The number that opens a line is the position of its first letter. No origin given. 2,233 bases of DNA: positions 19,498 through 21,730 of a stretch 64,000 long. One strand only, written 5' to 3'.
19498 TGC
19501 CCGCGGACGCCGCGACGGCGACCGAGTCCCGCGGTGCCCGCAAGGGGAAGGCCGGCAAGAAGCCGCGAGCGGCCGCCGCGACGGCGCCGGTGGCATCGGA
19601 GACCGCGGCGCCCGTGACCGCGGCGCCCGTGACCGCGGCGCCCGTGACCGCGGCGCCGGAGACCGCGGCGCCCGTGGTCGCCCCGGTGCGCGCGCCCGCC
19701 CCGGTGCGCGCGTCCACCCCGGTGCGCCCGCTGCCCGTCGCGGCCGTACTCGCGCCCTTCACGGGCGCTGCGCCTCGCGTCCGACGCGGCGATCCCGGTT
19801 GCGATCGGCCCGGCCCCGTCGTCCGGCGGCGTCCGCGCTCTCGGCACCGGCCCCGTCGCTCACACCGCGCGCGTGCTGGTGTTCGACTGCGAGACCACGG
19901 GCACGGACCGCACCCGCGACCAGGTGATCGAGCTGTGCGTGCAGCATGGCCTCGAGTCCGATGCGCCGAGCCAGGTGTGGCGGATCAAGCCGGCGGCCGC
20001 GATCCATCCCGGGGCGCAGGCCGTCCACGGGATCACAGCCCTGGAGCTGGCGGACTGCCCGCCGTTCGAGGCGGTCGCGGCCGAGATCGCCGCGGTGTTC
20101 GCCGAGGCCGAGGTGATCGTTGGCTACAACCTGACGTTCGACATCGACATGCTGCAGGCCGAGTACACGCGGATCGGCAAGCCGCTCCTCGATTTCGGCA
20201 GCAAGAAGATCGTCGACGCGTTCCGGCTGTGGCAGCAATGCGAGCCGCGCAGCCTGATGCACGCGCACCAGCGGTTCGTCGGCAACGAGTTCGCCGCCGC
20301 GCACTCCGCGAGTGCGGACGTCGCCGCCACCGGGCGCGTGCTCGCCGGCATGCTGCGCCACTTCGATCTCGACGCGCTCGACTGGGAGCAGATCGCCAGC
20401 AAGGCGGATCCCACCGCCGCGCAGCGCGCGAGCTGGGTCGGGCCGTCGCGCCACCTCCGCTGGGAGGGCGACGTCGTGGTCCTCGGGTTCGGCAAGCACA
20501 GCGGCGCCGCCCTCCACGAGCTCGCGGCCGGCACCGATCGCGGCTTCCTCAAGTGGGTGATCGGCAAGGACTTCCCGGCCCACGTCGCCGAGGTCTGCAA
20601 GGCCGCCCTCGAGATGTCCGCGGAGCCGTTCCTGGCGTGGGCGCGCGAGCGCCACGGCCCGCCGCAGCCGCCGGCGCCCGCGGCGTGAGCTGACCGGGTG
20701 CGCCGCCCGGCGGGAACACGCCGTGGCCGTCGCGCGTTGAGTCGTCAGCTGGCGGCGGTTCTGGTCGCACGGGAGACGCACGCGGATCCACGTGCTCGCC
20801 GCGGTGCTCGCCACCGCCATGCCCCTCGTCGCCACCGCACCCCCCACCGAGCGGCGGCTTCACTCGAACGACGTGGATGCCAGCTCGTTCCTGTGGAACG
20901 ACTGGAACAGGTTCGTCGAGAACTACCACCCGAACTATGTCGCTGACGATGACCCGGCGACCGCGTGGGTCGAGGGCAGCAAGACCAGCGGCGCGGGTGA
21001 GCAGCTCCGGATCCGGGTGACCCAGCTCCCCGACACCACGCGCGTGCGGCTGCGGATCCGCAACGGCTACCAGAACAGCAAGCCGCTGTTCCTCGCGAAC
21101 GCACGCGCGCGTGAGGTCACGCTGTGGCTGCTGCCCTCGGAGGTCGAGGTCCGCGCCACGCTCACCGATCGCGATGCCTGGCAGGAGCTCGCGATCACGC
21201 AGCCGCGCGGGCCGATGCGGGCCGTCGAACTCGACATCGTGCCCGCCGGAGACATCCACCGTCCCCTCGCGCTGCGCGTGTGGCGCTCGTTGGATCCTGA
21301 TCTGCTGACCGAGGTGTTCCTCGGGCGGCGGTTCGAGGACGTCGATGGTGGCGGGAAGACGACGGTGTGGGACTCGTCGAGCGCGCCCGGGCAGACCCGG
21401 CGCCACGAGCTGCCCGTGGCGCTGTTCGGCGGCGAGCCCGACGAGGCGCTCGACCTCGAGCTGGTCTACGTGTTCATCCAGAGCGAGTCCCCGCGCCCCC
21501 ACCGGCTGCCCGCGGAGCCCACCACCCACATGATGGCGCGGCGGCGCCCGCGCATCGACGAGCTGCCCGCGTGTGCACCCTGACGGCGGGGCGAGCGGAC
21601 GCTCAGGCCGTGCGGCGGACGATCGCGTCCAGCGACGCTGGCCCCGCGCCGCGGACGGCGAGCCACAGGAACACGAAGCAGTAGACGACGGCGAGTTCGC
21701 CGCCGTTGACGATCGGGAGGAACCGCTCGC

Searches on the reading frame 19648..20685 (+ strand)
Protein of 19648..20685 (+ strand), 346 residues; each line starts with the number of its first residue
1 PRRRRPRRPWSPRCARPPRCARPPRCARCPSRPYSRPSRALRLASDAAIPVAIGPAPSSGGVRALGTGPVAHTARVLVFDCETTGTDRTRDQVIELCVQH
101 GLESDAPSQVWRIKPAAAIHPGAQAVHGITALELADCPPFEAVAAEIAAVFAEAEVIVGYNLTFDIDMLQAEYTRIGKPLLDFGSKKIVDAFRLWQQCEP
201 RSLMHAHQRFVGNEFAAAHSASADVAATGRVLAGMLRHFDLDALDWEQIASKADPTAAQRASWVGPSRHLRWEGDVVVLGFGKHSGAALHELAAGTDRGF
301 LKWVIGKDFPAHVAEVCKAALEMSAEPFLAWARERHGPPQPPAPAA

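Call 41: search_protein_families(library=pfam, proteins=[window:19648-20685:+], max_evalue=0.00001)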
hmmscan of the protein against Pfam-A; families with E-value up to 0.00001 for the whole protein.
window:19648-20685:+ (346 aa): 1 family
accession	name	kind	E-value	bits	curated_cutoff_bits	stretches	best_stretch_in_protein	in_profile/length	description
PF00929.31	RNase_T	-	3.2e-15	57.5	24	1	77-231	1-163/164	Exonuclease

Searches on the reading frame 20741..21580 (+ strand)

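Call 41: search_protein_families(library=pfam, proteins=[window:20741-21580:+], max_evalue=0.00001)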
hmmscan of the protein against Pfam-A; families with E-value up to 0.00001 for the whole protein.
window:20741-21580:+ (280 aa): 1 family
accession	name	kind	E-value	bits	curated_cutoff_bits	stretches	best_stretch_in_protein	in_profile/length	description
PF25302.1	NADase_transloc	-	8.2e-12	46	27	1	43-164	8-124/146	NAD glycohydrolase translocation F5/8 type C domain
